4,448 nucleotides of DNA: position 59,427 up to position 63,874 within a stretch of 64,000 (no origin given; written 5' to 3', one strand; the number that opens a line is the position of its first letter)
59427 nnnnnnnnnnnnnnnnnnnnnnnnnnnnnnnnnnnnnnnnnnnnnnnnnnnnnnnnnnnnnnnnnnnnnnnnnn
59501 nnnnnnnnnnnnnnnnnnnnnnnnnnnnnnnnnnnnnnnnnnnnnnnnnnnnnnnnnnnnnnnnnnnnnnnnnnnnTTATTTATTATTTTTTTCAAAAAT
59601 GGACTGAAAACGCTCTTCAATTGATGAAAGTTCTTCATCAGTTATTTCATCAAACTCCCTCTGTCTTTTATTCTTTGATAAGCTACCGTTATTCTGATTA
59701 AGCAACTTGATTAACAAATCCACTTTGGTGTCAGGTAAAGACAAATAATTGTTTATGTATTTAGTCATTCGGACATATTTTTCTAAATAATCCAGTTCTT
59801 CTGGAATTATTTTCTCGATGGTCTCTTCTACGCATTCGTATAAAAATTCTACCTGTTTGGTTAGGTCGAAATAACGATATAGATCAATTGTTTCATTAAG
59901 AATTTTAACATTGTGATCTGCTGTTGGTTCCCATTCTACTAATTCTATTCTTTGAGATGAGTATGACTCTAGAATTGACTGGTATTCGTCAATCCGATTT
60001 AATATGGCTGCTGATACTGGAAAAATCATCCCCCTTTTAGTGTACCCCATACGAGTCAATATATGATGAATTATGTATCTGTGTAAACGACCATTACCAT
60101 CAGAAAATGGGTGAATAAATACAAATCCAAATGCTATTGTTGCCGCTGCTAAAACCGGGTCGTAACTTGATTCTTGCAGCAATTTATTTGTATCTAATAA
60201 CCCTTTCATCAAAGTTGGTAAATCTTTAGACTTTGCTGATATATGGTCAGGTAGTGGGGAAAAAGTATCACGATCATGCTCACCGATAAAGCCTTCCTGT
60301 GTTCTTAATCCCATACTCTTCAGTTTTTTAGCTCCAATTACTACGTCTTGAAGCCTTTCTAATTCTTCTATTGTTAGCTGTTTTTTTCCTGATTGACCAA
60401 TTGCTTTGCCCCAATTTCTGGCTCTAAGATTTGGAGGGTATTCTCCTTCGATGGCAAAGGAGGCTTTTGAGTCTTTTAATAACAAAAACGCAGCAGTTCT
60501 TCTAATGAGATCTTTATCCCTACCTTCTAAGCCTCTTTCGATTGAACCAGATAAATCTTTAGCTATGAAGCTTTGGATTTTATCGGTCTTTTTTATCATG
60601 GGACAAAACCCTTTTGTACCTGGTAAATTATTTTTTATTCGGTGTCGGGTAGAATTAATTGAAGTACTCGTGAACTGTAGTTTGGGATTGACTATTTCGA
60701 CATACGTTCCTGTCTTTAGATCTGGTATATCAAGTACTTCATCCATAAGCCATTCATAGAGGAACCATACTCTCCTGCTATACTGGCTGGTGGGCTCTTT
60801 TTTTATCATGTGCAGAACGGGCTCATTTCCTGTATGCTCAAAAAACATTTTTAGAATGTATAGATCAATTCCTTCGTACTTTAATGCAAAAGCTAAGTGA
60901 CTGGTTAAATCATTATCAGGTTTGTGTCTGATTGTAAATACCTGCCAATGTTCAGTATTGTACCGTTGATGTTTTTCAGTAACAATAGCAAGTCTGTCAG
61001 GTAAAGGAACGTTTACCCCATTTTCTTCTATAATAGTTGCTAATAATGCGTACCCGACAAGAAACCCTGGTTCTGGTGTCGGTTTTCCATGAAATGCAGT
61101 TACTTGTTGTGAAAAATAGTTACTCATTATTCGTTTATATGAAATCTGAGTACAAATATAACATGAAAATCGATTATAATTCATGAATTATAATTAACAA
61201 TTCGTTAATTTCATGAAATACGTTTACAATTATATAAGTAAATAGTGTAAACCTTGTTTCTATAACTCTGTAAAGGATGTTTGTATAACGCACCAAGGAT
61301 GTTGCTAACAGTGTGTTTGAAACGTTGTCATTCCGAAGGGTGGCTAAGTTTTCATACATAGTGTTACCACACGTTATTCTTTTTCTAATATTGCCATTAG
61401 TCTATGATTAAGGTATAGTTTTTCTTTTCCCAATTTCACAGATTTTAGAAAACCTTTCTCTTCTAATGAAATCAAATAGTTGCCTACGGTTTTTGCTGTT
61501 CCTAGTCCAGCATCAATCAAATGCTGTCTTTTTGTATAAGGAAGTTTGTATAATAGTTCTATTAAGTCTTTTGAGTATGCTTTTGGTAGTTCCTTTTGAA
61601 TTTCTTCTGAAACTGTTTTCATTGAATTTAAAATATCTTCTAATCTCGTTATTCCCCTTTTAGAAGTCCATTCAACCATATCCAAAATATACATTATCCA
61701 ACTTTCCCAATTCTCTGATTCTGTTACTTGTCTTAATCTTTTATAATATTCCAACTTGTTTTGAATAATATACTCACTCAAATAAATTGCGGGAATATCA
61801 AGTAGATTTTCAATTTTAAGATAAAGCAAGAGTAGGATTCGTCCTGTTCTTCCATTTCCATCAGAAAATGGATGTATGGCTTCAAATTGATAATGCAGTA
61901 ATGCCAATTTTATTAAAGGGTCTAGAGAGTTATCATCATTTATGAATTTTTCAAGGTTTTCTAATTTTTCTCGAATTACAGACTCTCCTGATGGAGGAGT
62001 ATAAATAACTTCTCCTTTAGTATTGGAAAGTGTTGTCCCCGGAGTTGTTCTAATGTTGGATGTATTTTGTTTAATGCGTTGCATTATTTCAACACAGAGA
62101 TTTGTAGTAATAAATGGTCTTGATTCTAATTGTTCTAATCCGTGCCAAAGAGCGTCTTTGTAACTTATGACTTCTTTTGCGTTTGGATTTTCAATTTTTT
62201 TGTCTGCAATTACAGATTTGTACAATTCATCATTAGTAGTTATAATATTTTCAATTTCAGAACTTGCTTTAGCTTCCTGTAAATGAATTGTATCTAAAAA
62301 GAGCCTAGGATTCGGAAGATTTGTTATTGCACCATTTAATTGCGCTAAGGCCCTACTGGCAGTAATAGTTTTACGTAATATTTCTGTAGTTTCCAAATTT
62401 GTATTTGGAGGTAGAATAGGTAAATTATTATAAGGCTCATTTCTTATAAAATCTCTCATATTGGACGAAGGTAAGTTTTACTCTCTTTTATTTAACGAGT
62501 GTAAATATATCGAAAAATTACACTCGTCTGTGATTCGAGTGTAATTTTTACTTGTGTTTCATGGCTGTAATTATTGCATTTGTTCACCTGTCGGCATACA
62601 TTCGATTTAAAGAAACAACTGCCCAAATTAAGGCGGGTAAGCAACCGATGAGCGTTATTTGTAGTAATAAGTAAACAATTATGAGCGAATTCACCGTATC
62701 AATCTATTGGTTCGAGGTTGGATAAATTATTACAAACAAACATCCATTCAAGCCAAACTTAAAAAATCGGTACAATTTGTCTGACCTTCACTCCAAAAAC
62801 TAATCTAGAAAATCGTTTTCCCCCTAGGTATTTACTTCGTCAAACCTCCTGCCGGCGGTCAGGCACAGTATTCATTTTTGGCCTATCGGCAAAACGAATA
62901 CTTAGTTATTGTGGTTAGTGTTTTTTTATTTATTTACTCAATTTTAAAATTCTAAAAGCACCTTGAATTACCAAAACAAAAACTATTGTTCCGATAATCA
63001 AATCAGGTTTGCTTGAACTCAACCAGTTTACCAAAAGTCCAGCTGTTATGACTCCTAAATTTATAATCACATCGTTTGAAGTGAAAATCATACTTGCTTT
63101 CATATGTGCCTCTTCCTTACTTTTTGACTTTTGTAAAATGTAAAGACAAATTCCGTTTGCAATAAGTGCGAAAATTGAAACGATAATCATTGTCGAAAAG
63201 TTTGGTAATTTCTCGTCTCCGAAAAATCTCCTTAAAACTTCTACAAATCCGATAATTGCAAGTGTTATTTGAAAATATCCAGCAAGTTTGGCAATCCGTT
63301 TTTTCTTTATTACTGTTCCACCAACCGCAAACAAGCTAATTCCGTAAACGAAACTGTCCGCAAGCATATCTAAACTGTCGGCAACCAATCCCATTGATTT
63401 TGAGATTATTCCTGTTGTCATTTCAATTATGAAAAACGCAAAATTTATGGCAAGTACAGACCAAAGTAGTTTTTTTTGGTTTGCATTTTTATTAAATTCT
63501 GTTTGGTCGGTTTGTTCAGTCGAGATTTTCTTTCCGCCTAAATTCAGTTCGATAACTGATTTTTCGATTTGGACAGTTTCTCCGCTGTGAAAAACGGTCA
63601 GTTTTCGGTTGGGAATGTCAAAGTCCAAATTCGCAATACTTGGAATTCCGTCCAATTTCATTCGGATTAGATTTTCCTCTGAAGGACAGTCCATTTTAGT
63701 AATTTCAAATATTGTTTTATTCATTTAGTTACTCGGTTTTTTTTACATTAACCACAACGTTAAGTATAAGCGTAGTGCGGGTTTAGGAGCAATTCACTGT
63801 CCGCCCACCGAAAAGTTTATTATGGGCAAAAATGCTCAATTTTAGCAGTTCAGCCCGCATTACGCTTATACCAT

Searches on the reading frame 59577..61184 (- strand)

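Call 4: search_protein_families(library=pfam, proteins=[window:59577-61184:-], max_evalue=0.01)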
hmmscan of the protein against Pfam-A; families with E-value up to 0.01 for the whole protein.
window:59577-61184:- (535 aa): 1 family
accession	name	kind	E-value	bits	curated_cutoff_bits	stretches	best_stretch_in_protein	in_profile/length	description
PF02661.23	Fic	-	4.8e-11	43.8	24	1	295-376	20-93/93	Fic/DOC family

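Call 5: search_protein_families(library=padloc, proteins=[window:59577-61184:-], max_evalue=0.01)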
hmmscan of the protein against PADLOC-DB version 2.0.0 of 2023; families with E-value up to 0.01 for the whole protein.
window:59577-61184:- (535 aa): 7 families
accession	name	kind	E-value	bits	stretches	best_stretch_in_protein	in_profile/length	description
PDLC04966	PDC-S24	-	7.8e-190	629.9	1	43-533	7-492/497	-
PDLC03963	SoFic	-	1.3e-18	65.6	1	269-496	113-318/361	-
PDLC04839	PDC-S04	-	1.4e-07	29.4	1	335-382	118-165/205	-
PDLC04840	PDC-S04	-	2.7e-07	28.5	1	314-375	109-173/227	-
PDLC04838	PDC-S04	-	2.3e-05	22.3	1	324-382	110-168/209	-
PDLC04836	PDC-S04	-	3.3e-05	21.2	1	317-375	131-186/244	-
PDLC04837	PDC-S04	-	0.00072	16.9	1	350-372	157-179/234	-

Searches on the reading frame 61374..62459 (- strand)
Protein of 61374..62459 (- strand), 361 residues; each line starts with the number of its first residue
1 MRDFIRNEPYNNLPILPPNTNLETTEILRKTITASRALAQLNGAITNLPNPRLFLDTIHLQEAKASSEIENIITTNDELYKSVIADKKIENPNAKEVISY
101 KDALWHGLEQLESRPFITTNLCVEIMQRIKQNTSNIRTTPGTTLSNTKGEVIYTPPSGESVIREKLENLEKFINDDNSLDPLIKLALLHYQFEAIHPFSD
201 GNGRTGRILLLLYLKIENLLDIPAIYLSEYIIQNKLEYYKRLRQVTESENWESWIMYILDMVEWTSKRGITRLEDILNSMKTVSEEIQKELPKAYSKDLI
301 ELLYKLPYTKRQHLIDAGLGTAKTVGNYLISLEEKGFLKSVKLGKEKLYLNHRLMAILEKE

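Call 4: search_protein_families(library=pfam, proteins=[window:61374-62459:-], max_evalue=0.01)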
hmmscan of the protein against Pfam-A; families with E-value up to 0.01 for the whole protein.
window:61374-62459:- (361 aa): 3 families
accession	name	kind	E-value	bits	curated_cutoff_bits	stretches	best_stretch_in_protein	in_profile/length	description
PF13784.11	Fic_N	-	1.2e-25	89.7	26.7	1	28-109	1-82/82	Fic/DOC family N-terminal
PF21248.3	SoFic-like_C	-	3.7e-20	72.3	27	1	280-354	2-76/76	Protein adenylyltransferase SoFic-like, C-terminal domain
PF02661.23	Fic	-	1.7e-17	64.5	24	1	121-214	6-93/93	Fic/DOC family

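Call 5: search_protein_families(library=padloc, proteins=[window:61374-62459:-], max_evalue=0.01)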
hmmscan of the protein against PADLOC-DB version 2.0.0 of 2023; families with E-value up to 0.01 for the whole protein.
window:61374-62459:- (361 aa): 12 families
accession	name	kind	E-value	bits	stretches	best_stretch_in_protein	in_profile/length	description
PDLC03963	SoFic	-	3.2e-110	366.9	1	13-360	9-360/361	-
PDLC04840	PDC-S04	-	4.3e-17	60.6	1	54-226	7-184/227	-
PDLC04836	PDC-S04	-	6.3e-14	49.7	1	118-250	90-217/244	-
PDLC04966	PDC-S24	-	1.2e-12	45.4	1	143-246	265-369/497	-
PDLC04837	PDC-S04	-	4.3e-12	43.8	1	164-263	134-225/234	-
PDLC04839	PDC-S04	-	1e-07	29.8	1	182-212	127-157/205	-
PDLC04838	PDC-S04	-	3.3e-05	21.8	1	179-213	127-161/209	-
PDLC04964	PDC-S23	-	0.00041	17.6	1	136-220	203-287/331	-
PDLC04963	PDC-S23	-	0.0012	16.4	1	184-222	231-269/312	-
PDLC04841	PDC-S04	-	0.0013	16.4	1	165-220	184-236/292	-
PDLC04842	PDC-S04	-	0.0029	15.4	1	191-218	107-136/202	-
PDLC04965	PDC-S23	-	0.0032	14.9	1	162-220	225-284/327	-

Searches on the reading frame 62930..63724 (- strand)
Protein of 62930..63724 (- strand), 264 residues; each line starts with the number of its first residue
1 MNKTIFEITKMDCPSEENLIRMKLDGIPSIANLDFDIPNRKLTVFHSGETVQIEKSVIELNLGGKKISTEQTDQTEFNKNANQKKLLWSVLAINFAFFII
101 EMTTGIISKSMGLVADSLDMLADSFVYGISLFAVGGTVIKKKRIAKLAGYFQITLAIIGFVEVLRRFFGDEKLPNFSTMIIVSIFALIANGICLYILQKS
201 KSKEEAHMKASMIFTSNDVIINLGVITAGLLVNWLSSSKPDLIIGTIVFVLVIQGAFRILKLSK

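Call 69: search_protein_families(library=pfam, proteins=[window:62930-63724:-], max_evalue=0.001)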
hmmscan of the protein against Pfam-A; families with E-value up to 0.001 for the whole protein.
window:62930-63724:- (264 aa): 1 family
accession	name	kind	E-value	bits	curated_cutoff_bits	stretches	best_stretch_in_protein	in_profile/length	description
PF01545.26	Cation_efflux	-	2.8e-17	63.6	26.6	1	88-261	2-191/198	Cation efflux family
